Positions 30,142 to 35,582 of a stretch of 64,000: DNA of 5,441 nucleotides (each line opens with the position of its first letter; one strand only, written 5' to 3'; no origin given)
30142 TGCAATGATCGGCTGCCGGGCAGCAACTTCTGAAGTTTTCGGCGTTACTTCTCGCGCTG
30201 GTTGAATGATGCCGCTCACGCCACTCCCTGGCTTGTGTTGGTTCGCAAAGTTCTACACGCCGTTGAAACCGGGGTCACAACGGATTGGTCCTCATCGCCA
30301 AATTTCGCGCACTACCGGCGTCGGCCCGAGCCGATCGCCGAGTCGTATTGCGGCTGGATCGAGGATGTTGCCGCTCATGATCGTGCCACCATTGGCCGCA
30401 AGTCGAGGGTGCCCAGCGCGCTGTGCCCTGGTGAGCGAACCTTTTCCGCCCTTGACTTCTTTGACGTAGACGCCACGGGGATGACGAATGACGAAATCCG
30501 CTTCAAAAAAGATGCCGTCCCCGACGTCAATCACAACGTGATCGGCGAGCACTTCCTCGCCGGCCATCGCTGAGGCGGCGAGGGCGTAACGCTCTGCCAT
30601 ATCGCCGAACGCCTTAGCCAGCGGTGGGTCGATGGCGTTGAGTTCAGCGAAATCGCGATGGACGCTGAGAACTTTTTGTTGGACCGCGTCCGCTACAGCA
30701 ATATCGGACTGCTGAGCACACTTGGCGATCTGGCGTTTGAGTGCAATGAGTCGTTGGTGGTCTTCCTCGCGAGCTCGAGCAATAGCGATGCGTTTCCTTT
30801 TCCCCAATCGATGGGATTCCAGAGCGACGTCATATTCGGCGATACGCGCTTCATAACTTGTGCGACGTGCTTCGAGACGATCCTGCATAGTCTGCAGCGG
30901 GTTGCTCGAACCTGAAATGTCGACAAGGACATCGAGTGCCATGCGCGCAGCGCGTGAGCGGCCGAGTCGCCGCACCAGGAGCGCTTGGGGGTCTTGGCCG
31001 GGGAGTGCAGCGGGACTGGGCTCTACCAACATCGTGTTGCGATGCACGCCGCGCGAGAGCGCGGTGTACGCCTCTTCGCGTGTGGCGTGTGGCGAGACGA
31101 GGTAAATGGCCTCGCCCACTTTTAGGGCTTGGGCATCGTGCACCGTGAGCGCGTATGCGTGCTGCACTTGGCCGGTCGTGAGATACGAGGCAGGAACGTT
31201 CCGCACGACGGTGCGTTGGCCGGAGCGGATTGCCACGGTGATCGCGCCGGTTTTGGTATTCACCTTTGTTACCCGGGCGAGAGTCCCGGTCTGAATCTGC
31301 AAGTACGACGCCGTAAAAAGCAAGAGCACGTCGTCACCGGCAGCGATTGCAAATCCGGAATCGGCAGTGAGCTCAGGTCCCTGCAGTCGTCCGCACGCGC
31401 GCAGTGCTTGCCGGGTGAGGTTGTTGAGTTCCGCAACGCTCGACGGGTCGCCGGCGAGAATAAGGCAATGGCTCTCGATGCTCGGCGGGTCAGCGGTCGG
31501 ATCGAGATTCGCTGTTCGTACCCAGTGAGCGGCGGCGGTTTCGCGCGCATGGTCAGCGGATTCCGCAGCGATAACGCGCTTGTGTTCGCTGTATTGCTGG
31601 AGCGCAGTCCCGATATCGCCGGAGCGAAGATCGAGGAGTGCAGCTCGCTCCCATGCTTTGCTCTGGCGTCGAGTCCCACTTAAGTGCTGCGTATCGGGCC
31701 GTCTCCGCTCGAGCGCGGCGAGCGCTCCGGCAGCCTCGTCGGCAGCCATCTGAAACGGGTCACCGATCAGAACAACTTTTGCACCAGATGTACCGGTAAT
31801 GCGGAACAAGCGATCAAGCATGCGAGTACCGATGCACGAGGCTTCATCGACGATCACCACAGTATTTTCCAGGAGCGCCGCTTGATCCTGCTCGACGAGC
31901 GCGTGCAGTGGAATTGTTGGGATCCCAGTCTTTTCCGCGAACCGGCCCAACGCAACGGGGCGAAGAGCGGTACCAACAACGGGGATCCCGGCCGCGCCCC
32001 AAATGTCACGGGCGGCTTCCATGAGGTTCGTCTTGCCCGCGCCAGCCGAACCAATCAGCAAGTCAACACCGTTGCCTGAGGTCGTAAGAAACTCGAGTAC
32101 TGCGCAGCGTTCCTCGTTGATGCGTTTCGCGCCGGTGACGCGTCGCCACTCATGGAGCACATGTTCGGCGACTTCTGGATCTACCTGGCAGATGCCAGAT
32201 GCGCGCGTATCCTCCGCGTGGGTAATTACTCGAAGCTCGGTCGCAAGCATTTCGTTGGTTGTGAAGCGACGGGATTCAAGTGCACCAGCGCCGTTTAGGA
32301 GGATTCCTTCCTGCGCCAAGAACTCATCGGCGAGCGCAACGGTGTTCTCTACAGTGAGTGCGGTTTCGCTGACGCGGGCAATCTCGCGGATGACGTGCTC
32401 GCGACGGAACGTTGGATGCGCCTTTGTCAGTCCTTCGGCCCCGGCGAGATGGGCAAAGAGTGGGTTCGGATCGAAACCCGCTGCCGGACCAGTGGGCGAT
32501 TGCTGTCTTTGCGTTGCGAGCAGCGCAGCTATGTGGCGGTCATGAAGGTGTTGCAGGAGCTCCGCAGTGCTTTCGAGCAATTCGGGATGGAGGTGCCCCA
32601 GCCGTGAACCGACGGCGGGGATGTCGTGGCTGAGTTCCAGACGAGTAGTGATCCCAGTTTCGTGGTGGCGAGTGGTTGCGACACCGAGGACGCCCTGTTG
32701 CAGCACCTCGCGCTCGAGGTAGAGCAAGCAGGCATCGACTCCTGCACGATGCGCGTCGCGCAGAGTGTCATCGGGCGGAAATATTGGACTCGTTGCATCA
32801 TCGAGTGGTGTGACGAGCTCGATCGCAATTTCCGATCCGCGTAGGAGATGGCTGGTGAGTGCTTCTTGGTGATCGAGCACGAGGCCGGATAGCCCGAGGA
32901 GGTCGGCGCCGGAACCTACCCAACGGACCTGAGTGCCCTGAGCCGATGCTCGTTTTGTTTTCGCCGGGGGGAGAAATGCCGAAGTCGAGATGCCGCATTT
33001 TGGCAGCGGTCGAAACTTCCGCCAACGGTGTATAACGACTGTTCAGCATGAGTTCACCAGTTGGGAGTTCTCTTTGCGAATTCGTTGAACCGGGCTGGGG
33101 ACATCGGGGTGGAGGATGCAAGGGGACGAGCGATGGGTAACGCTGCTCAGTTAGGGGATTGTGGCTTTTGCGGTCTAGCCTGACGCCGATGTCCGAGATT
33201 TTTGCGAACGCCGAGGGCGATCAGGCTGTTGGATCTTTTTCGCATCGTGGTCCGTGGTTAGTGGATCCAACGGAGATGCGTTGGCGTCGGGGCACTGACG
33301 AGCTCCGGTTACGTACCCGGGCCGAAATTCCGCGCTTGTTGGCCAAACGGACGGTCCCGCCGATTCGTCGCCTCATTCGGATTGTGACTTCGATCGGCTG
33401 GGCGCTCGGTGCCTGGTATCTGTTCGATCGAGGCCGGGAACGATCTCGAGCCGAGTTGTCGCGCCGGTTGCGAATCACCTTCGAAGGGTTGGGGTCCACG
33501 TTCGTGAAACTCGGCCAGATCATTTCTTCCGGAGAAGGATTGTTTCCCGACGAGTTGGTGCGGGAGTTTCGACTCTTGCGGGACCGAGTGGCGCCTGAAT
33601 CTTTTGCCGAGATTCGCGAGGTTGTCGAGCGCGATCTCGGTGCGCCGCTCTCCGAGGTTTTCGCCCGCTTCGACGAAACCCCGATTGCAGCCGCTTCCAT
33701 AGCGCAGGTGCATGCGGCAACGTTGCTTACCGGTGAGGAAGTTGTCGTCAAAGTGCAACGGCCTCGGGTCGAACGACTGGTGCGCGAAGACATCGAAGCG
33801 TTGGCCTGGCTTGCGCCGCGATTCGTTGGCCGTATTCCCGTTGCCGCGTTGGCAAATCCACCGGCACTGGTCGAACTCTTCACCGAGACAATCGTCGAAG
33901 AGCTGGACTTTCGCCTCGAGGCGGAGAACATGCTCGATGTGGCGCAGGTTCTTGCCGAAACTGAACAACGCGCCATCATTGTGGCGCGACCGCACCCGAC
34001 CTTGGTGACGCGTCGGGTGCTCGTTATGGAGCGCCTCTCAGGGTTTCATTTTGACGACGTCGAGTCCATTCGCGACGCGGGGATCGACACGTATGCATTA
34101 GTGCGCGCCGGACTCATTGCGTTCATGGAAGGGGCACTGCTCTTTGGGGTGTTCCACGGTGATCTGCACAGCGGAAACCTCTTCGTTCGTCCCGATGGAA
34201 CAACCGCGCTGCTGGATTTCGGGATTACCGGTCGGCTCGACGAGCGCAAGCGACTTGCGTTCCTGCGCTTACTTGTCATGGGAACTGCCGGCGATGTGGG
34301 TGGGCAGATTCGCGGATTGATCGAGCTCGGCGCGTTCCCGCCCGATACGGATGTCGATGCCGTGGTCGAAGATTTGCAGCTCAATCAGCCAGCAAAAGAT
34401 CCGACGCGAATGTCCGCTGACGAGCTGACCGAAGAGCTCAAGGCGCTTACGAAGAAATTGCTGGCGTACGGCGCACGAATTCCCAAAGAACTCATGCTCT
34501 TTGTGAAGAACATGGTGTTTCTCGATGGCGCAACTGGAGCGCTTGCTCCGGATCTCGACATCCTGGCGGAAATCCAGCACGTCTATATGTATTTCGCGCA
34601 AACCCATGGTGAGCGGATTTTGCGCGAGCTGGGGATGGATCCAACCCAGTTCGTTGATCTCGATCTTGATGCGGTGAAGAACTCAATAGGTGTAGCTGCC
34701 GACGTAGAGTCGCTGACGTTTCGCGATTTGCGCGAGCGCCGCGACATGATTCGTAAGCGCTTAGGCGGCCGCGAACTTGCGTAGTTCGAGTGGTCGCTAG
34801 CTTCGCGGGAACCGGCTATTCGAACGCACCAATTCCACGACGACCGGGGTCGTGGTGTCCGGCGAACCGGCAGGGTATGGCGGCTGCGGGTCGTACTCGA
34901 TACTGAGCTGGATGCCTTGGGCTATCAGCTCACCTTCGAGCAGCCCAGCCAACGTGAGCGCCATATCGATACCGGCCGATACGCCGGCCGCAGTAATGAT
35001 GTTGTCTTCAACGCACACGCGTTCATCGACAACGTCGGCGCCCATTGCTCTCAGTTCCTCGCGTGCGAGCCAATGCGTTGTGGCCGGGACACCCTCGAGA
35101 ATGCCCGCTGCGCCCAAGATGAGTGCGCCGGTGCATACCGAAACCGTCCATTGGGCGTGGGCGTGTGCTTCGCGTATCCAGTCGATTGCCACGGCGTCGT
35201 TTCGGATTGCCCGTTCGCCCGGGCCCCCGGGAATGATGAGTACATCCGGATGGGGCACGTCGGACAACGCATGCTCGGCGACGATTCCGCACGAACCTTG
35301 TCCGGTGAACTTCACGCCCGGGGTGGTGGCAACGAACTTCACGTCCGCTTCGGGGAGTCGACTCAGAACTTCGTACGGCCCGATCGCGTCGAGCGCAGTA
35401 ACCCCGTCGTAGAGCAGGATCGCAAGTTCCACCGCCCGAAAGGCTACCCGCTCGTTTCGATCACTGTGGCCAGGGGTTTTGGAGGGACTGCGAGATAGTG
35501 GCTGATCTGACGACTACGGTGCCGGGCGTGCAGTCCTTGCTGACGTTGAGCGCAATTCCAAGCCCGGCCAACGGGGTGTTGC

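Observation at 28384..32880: Orphan two-gene cassette: a degenerate relaxase-helicase plus an NT5C-like coiled-coil protein, each ending in a related nuclease-like module (candidate undescribed system)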

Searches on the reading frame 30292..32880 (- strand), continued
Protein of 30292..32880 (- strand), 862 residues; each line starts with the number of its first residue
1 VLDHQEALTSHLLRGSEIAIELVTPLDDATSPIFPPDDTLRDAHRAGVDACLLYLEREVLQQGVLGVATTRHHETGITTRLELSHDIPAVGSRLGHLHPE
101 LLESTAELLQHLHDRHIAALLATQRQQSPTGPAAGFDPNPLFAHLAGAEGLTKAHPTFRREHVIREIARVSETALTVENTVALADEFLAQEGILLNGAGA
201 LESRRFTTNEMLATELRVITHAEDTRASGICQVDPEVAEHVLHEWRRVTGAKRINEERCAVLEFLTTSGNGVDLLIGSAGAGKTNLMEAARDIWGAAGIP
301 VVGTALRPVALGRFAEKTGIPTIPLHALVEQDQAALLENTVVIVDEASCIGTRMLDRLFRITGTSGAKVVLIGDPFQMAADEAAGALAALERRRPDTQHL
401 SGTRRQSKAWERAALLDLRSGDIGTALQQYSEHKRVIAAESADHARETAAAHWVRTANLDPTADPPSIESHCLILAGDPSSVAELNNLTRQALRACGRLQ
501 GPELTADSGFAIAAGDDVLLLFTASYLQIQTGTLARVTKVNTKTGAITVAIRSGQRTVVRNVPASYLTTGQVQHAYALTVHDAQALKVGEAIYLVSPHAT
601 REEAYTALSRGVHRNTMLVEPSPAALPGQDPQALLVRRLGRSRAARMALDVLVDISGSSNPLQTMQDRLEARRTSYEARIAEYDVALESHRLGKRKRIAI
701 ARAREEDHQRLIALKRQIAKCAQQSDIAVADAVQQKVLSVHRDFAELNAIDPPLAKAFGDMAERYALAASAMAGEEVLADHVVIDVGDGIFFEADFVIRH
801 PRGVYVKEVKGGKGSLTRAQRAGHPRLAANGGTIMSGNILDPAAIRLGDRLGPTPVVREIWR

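Call 40: predict_structure(alignment_id=A2)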
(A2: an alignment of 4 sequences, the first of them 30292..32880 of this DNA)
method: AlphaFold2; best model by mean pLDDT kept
length: 862 residues; sequences in the alignment: 4
mean_pLDDT: 59.9   pTM: 0.36
mean pLDDT of the five models: 59.9, 58.6, 56.5, 54.6, 51.9
residues with pLDDT >= 90: 1; 70-90: 343; 50-70: 195; < 50: 323
segments of 3 or more residues with pLDDT < 50: 1-4, 27-34, 90-94, 126-134, 156-158, 192-217, 374-395, 404-426, 429-441, 458-461, 589-662, 727-794, 796-820, 829-862
pLDDT, mean of each block of 10 residues (from residue 1): 51 63 61 55 83 77 71 77 66 55 75 83 53 56 67 56 80 82 71 36 30 45 55 83 76 69 80 63 74 87 80 80 81 71 74 65 78 49 39 50 48 38 46 41 60 61 59 63 78 77 71 85 76 84 85 78 83 77 57 41 38 33 30 28 30 33 63 84 84 79 85 78 52 31 27 36 36 41 44 46 44 40 50 37 30 27 24
secondary structure, 60 per line:
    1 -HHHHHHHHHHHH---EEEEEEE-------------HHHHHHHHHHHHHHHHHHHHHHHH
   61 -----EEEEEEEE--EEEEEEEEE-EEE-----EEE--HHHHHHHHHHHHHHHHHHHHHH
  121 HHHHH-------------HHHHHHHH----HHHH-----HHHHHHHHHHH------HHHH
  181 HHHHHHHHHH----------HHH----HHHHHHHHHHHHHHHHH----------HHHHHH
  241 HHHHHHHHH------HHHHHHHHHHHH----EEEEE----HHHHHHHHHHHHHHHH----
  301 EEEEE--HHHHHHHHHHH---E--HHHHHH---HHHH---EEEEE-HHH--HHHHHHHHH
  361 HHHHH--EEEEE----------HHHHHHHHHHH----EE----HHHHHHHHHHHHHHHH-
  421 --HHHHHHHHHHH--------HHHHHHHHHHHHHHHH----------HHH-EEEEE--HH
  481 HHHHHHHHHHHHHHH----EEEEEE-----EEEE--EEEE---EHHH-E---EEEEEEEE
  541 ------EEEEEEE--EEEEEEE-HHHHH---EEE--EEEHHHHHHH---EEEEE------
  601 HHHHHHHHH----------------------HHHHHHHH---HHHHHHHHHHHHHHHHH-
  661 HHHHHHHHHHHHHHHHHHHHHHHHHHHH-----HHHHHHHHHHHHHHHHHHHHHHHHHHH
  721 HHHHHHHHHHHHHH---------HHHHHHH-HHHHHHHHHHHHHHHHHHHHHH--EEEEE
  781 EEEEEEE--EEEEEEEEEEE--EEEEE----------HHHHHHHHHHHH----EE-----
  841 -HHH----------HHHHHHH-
elements in order (helices of 4 or more, strands of 3 or more residues): H2-13 E17-23 H37-60 E66-73 E76-84 E86-88 E94-96 H99-125 H139-146 H151-154 H160-170 H177-190 H208-224 H235-249 H256-267 E272-276 H281-296 E301-305 H308-318 H325-330 H334-337 E341-345 H352-365 E368-372 H383-393 H404-419 H423-433 H442-457 E472-476 H479-495 E500-505 E511-514 E517-520 E533-540 E547-553 E556-562 H564-568 E572-574 E577-579 H580-586 E590-594 H601-609 H632-639 H643-659 H661-688 H694-734 H744-750 H752-773 E776-787 E790-800 E803-807 H818-829 H855-861
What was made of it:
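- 30631..30960 (-): Residues about 641-750: long helices, predicted coiled-coil linker. DSSP on the AF2 model gives helices 643-734, pLDDT up to 85 (call 40).
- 30292..30630 (-): Residues about 751-862: NERD/VRR-NUC-like PD-(D/E)xK module with invariant E775, D795, E808-x-K810 and Q820, plus an invariant C-terminal PTPVVRE.W tail. It is the best-conserved part of the protein (75, 60 and 52% identity). Predicted order of elements is alpha-beta-beta-beta-alpha (call 40, low pLDDT).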

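Call 53: find_encoding_contigs(protein=P0004, flank=10000, max_places=2)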
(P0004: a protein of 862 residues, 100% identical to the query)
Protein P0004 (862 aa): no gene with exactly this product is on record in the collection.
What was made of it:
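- Tried and rejected: An exact-sequence look-up of the window's own helicase for precomputed annotation failed (call 53).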

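Call 63: fold_search(model_id=the predicted structure, library=pdb)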
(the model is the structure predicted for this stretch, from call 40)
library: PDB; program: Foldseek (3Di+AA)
matches with E <= 10: 1070; with E <= 0.001: 37
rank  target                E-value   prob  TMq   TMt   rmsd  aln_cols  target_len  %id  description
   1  3e1s                  1.9e-14  1.00  0.19  0.29  21.7       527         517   21  Structure of an N-terminal truncation of Deinococcus radiodurans RecD2 (released 2008-08-19)
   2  3gp8_A                1.5e-13  1.00  0.18  0.27  21.2       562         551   22  Crystal structure of the binary complex of RecD2 with DNA (released 2009-06-16)
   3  3gpl_A                4.4e-12  1.00  0.17  0.27  21.2       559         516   21  Crystal structure of the ternary complex of RecD2 with DNA and ADPNP (released 2009-06-16)
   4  7ada_A                4.1e-10  1.00  0.15  0.28  22.0       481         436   17  Crystal structure of helicase Pif1 from Thermus oshimai mutant Q164C-E409C (released 2021-04-07)
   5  5n8o_A                7.7e-10  1.00  0.17  0.11  25.3       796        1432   13  Cryo EM structure of the conjugative relaxase TraI of the F/R1 plasmid system (released 2017-05-03)
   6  7oar_A                2.0e-09  1.00  0.15  0.26  21.5       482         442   18  Crystal structure of helicase Pif1 from Thermus oshimai in complex with parallel G-quadruplex (released 2022-03-09)
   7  6xzt_A                5.6e-09  1.00  0.15  0.28  20.8       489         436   18  Crystal structure of helicase Pif1 from Thermus oshimai mutant G110C-E410C (released 2021-02-17)
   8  6s3e_A                5.6e-09  1.00  0.14  0.26  19.2       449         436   20  Crystal structure of helicase Pif1 from Thermus oshimai in apo form (released 2021-01-13)
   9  5fhe_A                6.2e-09  1.00  0.14  0.26  23.6       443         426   17  Crystal structure of Bacteroides Pif1 bound to ssDNA (released 2016-03-30)
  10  6s3i_A                6.6e-09  1.00  0.15  0.27  21.8       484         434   18  Crystal structure of helicase Pif1 from Thermus oshimai in complex with ssDNA (dT)18 and ADP-MgF4 (released 2021-01-13)
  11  3upu_A                1.0e-08  1.00  0.15  0.28  20.8       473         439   14  Crystal structure of the T4 Phage SF1B Helicase Dda (released 2012-06-20)
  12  7lcc_A                1.4e-08  1.00  0.15  0.10  27.8       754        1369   14  Helitron transposase bound to LTS (released 2021-08-25)
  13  8bnx_B                1.8e-08  1.00  0.13  0.25  20.8       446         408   17  Crystal structure of Pif1 from Deferribacter desulfuricans in complex with AMPPNP (released 2023-03-08)
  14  5fhd_A                2.7e-08  1.00  0.14  0.27  22.3       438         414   17  Structure of Bacteroides sp Pif1 complexed with tailed dsDNA resulting in ssDNA bound complex (released 2016-03-30)
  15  5ftc                  5.9e-08  1.00  0.14  0.26  21.3       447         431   17  Crystal structure of Pif1 helicase from Bacteroides in complex with ADP (released 2016-02-03)
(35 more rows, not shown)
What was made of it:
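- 32431..32880 (-): Residues 1-150: a vestigial MobF (TrwC-type) relaxase domain. It keeps the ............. helix. It lacks the catalytic Tyr segment, APKSVS, the His triad and about 130 residues. Foldseek match to TrwC 1omh_A at E 1.7e-3 (call 63).
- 30961..32430 (-): Residues 151-640: TraA/RecD2-type SF1B helicase. Walker A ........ (277-284), Walker B DE (345-346), GDPxQ (373-377), RRQ (404-406) and SRG (609-611) are invariant. Motif V is degenerate. Foldseek RecD2 1.9e-14 and TraI 7.7e-10 (call 63).
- Closest known: SF1B helicase-nucleases and helicases. Same: The motor is of the RecD2/Pif1 type (Foldseek 1.9e-14; call 63).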

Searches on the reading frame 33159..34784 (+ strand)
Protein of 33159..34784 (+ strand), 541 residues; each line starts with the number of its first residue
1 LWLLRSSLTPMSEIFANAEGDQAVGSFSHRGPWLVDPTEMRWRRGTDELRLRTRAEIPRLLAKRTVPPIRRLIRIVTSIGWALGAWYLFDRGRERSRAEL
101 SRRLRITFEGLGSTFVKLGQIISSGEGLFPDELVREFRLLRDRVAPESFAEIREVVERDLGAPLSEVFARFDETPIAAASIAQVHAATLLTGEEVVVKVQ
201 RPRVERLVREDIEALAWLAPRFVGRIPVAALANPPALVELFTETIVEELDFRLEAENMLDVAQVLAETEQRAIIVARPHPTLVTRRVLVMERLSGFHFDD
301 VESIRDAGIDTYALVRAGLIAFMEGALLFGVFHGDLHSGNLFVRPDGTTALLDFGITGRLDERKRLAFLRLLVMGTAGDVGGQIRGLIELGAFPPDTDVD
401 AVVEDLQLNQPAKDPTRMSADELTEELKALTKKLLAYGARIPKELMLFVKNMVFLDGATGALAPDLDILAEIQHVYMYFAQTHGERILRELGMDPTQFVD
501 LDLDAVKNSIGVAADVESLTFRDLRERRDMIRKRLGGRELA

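Call 9: search_protein_families(library=pfam, proteins=[window:33159-34784:+], max_evalue=0.001)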
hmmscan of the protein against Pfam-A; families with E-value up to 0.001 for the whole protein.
window:33159-34784:+ (541 aa): 3 families
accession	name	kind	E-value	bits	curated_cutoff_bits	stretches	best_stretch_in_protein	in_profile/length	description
PF03109.22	ABC1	-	1.1e-61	208.5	22.9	1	140-375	2-232/244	ABC1 atypical kinase-like domain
PF01163.29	RIO1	-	3e-05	24.2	22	1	251-369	38-163/187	RIO domain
PF01636.29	APH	-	3.5e-05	24.1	23.2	1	190-355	19-195/239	Phosphotransferase enzyme family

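Call 23: find_related_loci(query=window:33159-34784:+, collection=genome_contigs, flank=10000)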
Query window:33159-34784:+ (541 aa) in genome_contigs; peptide patterns used: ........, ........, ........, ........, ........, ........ (x = any residue, [..] = any of these).
599 stretches matched a pattern (row limit reached: there are more); 516 encode a relative of the query (tblastn E <= 1e-3); the best 80 are kept; 80 distinct loci.
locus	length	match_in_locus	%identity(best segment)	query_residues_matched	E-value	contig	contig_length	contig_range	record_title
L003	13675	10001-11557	69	16-535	0e+0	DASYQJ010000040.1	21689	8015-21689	MAG TPA_asm: Acidimicrobiia bacterium isolate SMAG_U4482 k141_877200, whole genome shotgun sequence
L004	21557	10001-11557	69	16-535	0e+0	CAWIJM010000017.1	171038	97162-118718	MAG: uncultured Actinomycetes bacterium isolate MFD04944.bin.2.40 genome assembly, contig: contig_46542, whole genome sh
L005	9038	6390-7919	69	21-531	0e+0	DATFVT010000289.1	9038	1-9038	MAG TPA_asm: Acidimicrobiia bacterium isolate SMAG_U9471 k141_4526200, whole genome shotgun sequence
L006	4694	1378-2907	70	21-531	0e+0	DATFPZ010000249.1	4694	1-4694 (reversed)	MAG TPA_asm: Acidimicrobiia bacterium isolate SMAG_U9316 k141_581397, whole genome shotgun sequence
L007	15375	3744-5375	65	4-541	0e+0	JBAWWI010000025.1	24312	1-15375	MAG: Actinomycetes bacterium isolate ELA033 MAG033_25, whole genome shotgun sequence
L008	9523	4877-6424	68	15-531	0e+0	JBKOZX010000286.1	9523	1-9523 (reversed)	MAG: Actinomycetota bacterium isolate GB_HAYS_MAG_00023 GB_HAYS_000000496515, whole genome shotgun sequence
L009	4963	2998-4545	69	15-531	0e+0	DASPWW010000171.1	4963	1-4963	MAG TPA_asm: Solirubrobacterales bacterium isolate SMAG_U11551 k141_150663, whole genome shotgun sequence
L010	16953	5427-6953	68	26-535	0e+0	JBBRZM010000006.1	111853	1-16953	MAG: Acidimicrobiia bacterium isolate metawrap_la5_47 metawrap_la5_47_K_8818_L_111853_cov_31.4976, whole genome shotgun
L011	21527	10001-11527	70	26-535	0e+0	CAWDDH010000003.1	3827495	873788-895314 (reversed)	MAG: uncultured Acidimicrobiia bacterium isolate MFD05684.bin.2.64 genome assembly, contig: contig_15983, whole genome s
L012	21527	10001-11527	69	26-535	0e+0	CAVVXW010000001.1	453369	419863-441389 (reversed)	MAG: uncultured Acidimicrobiia bacterium isolate MFD05442.bin.2.248 genome assembly, contig: contig_41628, whole genome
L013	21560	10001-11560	67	11-531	0e+0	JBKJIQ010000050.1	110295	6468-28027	MAG: Acidimicrobiia bacterium isolate ant_bin.168 S1Ck117_4167563_flag_0_multi_38.0000_len_110295, whole genome shotgun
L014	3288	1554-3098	67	20-535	0e+0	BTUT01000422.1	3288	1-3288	MAG: Acidimicrobiia bacterium AMX-MBFR-46 DNA, sequence422, whole genome shotgun sequence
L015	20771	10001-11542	67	5-524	0e+0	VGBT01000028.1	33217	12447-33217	MAG: Actinomycetota bacterium isolate K_DeepCast_65m_m2_097 K_DeepCast_65m_m2_097_Ga0194128_10002083, whole genome shotg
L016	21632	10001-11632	65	4-541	0e+0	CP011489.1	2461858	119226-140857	Actinobacteria bacterium IMCC26256, complete genome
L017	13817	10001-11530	68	21-531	0e+0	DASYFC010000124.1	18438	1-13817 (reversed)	MAG TPA_asm: Acidimicrobiia bacterium isolate SMAG_U5003 k141_1131619, whole genome shotgun sequence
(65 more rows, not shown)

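Call 87: list_cluster_members(proteins=[window:33189-34784:+, window:34797-35432:-, window:33159-34784:+, window:33261-34784:+])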
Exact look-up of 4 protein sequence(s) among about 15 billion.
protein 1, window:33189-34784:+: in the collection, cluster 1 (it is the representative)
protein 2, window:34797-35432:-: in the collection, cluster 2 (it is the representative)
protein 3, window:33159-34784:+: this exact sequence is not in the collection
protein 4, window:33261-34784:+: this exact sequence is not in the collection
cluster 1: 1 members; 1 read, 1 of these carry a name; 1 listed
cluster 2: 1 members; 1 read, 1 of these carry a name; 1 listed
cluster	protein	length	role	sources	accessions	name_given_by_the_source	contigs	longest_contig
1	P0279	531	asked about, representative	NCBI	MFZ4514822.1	MAG: ABC1 kinase family protein [Acidimicrobiia bacterium]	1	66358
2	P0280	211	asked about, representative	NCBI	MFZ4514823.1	MAG: DJ-1/PfpI family protein [Acidimicrobiia bacterium]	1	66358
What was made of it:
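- On Described anti-phage defence systems (PADLOC-DB v2): Strain-level variation cannot be tested because no relative at 90% identity or more exists in the collection (call 87).
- Tried and rejected: The 90% clusters of ABC1 and DJ-1 contain only the window's own proteins (call 87).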

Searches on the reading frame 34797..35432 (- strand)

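Call 9: search_protein_families(library=pfam, proteins=[window:34797-35432:-], max_evalue=0.001)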
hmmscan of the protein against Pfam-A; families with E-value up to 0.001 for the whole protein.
window:34797-35432:- (211 aa): 1 family
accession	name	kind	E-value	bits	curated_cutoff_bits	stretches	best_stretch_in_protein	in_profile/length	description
PF01965.30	DJ-1_PfpI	-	4.7e-28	98.5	26.6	1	3-161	3-162/165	DJ-1/PfpI family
